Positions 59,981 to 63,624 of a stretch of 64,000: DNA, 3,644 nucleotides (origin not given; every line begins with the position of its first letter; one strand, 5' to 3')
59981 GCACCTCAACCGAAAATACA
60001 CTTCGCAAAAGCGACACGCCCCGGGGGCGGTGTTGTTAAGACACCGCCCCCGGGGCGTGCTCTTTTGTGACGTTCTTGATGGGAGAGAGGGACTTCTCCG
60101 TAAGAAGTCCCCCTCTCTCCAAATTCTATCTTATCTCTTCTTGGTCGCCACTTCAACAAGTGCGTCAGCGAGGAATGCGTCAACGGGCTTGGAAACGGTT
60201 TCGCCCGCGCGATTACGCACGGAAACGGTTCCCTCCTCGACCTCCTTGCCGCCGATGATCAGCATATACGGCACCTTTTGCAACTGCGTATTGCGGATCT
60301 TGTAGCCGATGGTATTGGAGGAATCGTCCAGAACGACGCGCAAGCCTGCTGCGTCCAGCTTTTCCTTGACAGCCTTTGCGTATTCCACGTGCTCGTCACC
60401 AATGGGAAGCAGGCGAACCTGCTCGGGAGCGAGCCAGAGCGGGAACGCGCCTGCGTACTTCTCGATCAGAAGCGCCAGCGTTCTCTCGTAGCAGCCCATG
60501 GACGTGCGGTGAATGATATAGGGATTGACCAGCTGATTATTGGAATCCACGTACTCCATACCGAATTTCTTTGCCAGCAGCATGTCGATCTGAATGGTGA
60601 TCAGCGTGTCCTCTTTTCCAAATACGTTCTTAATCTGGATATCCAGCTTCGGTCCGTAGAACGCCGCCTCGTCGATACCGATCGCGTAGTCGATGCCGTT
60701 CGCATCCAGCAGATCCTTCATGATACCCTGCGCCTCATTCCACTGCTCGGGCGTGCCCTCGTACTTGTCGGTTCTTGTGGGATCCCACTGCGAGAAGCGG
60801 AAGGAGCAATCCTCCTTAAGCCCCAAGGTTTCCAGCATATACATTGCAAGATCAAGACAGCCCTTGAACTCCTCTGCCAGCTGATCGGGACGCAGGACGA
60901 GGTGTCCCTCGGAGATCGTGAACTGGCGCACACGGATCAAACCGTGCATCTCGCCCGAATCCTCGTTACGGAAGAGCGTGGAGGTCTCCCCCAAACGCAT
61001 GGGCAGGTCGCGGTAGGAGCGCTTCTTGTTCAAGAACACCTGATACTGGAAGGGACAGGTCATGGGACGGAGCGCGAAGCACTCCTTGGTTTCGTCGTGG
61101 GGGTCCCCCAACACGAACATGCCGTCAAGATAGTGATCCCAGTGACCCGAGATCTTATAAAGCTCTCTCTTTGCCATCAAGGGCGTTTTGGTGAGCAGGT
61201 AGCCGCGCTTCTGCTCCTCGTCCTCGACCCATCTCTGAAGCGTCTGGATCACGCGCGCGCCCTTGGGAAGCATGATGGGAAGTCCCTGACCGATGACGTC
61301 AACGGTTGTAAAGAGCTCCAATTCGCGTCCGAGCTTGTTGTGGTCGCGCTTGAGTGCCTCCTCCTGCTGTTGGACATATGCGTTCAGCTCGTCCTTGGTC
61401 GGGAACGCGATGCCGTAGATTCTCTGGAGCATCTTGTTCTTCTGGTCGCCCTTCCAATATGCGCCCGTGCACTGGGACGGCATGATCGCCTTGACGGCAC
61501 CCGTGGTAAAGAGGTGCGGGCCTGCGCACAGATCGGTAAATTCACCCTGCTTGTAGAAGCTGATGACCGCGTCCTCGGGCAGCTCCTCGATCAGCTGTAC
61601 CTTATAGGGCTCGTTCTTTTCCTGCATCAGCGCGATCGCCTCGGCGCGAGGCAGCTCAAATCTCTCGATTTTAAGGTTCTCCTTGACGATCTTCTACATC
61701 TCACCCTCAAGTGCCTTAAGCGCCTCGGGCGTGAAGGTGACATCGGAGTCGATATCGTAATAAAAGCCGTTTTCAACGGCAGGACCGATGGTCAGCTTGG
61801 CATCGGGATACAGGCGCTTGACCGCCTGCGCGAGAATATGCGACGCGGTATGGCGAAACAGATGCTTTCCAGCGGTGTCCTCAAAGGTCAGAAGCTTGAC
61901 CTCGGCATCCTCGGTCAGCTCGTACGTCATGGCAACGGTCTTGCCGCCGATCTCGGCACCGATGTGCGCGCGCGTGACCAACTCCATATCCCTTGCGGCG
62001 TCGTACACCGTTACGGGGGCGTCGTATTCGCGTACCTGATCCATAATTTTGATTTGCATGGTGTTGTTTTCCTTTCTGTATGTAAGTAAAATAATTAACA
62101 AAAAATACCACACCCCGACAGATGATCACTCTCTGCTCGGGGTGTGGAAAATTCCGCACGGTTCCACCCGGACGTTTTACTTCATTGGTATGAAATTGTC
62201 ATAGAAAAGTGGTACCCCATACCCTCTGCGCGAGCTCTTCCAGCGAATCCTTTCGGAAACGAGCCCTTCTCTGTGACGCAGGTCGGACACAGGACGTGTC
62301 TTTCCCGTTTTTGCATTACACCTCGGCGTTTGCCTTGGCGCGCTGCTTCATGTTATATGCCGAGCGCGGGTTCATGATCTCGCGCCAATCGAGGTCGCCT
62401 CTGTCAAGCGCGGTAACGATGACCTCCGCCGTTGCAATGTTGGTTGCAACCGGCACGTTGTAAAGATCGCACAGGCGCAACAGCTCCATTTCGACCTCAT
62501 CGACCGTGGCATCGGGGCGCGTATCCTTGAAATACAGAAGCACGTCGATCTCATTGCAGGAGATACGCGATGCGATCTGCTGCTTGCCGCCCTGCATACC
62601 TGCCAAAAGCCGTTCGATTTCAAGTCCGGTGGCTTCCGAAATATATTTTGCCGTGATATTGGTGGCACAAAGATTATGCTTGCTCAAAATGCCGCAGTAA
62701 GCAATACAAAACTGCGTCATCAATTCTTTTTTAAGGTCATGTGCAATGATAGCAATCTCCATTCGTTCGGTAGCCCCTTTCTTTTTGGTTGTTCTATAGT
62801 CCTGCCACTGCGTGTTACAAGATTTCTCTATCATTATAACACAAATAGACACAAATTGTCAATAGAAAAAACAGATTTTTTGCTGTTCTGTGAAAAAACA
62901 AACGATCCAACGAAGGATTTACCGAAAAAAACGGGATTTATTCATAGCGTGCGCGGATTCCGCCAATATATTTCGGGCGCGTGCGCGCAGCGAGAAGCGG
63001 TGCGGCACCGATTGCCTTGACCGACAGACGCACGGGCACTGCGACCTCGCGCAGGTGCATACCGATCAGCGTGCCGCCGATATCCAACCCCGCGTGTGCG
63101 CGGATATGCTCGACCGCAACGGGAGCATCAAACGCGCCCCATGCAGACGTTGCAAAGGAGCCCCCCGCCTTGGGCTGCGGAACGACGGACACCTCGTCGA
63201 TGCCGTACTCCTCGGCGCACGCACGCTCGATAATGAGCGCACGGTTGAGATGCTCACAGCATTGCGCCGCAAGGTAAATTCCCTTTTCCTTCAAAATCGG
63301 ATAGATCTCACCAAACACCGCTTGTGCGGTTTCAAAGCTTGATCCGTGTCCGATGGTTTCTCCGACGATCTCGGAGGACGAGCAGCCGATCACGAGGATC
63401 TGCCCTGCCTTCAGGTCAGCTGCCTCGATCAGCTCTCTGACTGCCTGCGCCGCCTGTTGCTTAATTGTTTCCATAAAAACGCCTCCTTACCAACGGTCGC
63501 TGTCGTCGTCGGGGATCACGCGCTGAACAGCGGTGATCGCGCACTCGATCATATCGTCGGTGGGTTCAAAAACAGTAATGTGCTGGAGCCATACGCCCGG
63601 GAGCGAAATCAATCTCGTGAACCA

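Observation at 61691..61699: In-frame amber codon inside the only visible thrS, in a window that almost never uses TAG as a stop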

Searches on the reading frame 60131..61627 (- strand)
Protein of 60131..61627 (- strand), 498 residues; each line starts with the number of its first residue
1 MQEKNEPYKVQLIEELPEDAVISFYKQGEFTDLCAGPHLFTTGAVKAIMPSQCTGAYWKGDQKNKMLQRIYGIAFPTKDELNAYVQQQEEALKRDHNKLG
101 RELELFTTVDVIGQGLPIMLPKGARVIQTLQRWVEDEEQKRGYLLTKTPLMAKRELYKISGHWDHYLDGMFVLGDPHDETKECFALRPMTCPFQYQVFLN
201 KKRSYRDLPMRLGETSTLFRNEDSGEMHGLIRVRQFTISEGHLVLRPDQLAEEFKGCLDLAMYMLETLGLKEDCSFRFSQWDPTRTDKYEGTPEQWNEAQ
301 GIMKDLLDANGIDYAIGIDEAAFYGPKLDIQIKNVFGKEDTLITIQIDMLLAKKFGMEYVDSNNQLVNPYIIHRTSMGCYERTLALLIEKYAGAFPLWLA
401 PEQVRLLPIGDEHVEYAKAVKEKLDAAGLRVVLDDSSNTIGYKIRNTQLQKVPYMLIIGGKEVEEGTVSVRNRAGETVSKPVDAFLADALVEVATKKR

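Call 10: find_encoding_contigs(protein=window:60131-61627:-, flank=10000, max_places=10)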
Protein window:60131-61627:- (498 aa): no gene with exactly this product is on record in the collection.

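Call 36: list_cluster_members(proteins=[P0121, window:60131-61627:-, window:61694-62059:-, window:62938-63474:-, window:23368-24288:-])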
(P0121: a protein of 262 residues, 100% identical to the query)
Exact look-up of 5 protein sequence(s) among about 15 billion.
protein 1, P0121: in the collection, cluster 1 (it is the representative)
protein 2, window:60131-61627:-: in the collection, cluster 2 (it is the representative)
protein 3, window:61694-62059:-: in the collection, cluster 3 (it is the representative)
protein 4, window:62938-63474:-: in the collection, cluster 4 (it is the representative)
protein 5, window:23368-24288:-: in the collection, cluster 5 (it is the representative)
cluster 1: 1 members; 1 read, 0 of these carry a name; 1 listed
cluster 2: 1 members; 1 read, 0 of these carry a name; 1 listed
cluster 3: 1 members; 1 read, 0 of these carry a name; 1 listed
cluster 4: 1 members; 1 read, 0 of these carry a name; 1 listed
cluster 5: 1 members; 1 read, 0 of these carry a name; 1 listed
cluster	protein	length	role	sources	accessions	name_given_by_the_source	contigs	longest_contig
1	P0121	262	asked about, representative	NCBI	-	-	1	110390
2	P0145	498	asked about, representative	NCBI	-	-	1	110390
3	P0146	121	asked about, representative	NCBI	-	-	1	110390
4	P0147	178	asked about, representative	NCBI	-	-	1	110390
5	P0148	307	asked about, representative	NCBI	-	-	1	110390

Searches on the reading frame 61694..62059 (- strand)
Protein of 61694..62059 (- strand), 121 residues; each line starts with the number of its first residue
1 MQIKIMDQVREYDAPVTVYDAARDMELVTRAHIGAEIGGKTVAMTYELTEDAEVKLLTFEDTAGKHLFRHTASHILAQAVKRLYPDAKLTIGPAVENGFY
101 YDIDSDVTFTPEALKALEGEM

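Call 19: find_encoding_contigs(protein=window:61694-62059:-, flank=10000, max_places=10)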
Protein window:61694-62059:- (121 aa): no gene with exactly this product is on record in the collection.

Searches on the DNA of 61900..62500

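Call 7: search_rna_families(source=window, start=61900, end=62500, threshold=evalue, max_evalue=10, show_alignments=2)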
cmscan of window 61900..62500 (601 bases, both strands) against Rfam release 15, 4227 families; matches with E-value up to 10: 4.
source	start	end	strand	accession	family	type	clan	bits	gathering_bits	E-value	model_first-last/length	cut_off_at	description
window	62084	62146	-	RF01581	RUF6-5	Gene; sRNA;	-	15.6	70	3.3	1-156/156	no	Plasmodium RNA of unknown function RUF6-5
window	62072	62179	+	RF02766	Ysr49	Gene; sRNA;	-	14.8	95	3.2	1-124/124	no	Yersinia sRNA 49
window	62155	62262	-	RF02447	SpR19_sRNA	Gene; sRNA;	-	14.5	79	8.7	1-123/123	no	Streptococcus sRNA SpR19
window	62212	62281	-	RF02172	RFPL3-AS1_2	Gene; lncRNA;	-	10.1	40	6.5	1-71/71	no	RFPL3 antisense RNA 1 conserved region 2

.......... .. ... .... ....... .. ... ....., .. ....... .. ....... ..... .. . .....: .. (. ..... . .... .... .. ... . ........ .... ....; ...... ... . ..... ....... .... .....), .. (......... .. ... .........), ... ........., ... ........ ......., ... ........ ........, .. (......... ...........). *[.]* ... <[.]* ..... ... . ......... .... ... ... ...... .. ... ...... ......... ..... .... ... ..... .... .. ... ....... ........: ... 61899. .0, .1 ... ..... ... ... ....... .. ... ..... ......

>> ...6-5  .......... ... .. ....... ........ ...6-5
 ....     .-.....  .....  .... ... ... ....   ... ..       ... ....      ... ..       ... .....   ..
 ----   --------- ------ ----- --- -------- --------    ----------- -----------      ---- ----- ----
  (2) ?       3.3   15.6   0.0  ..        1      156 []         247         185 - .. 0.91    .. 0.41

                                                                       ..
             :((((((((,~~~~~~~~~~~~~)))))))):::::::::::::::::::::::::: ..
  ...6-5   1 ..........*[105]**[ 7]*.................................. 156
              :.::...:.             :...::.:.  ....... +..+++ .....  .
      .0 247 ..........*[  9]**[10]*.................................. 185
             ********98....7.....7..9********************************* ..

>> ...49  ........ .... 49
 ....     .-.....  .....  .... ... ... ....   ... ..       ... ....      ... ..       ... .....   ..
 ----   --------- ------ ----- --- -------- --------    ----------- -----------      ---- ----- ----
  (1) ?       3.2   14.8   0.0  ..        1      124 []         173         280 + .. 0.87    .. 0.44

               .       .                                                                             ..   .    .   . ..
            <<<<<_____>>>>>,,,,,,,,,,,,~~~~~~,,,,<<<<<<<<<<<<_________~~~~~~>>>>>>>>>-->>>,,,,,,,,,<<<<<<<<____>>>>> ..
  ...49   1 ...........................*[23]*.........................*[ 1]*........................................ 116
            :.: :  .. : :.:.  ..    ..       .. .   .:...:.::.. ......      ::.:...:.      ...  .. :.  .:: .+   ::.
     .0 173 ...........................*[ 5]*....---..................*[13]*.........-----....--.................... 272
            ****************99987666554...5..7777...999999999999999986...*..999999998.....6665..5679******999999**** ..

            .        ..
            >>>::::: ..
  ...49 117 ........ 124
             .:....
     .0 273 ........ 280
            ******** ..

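Call 32: search_rna_families(source=window, start=62085, end=62300, threshold=evalue, max_evalue=10, show_alignments=1)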
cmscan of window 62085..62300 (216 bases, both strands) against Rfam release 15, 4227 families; matches with E-value up to 10: 8.
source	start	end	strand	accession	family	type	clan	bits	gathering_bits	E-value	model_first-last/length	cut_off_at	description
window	62085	62145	+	RF01822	RsaJ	Gene; sRNA;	-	16.3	100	0.064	229-287/287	5'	RNA Staph. aureus A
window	62155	62262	-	RF02447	SpR19_sRNA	Gene; sRNA;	-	14.5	79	3.1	1-123/123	no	Streptococcus sRNA SpR19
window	62130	62168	+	RF04336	Plastid-petD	Intron;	-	14.4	65.5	1.7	1-47/47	no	Plastid-petD group II-D5 intron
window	62090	62153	+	RF00127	t44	Gene; sRNA;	-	12.7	44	6.2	1-95/95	no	t44 RNA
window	62086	62146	-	RF01581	RUF6-5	Gene; sRNA;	-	12.2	70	8.5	1-156/156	no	Plasmodium RNA of unknown function RUF6-5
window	62085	62179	+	RF02766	Ysr49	Gene; sRNA;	-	11.4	95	7.2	16-124/124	5'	Yersinia sRNA 49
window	62101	62213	-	RF02631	Hrs13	Gene; sRNA;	-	11.1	52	3.1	1-82/82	no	Hfq-regulated sRNA 13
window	62212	62281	-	RF02172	RFPL3-AS1_2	Gene; lncRNA;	-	10.1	40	2.3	1-71/71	no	RFPL3 antisense RNA 1 conserved region 2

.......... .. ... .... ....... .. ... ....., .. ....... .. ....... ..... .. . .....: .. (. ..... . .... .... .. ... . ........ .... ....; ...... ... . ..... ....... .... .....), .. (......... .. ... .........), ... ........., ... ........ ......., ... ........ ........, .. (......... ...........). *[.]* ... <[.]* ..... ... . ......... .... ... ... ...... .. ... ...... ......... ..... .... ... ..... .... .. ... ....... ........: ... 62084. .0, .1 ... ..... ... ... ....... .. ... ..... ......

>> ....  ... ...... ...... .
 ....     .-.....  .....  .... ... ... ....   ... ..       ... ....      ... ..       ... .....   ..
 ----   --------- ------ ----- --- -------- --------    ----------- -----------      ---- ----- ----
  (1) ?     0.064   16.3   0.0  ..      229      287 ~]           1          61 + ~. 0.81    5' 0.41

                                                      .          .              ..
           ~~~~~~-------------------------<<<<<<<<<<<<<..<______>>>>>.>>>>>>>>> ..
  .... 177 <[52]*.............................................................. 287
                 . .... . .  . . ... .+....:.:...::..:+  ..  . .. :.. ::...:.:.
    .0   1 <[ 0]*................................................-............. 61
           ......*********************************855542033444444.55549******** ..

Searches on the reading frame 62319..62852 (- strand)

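Call 29: search_protein_families(library=pfam, proteins=[window:62319-62852:-])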
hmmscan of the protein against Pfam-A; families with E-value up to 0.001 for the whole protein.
window:62319-62852:- (178 aa): 1 family
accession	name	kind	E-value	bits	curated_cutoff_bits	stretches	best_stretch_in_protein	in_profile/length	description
PF02142.27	MGS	-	1.2e-07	32.1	24.1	1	58-137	13-94/94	MGS-like domain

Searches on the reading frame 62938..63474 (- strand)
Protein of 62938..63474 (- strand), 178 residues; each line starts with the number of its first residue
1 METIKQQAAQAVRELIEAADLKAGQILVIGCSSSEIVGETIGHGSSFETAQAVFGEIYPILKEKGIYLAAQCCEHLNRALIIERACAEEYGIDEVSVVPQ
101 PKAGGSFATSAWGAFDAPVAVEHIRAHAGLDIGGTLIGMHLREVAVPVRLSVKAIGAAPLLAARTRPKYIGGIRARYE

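Call 18: find_encoding_contigs(protein=window:62938-63474:-, flank=10000, max_places=10)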
Protein window:62938-63474:- (178 aa): no gene with exactly this product is on record in the collection.
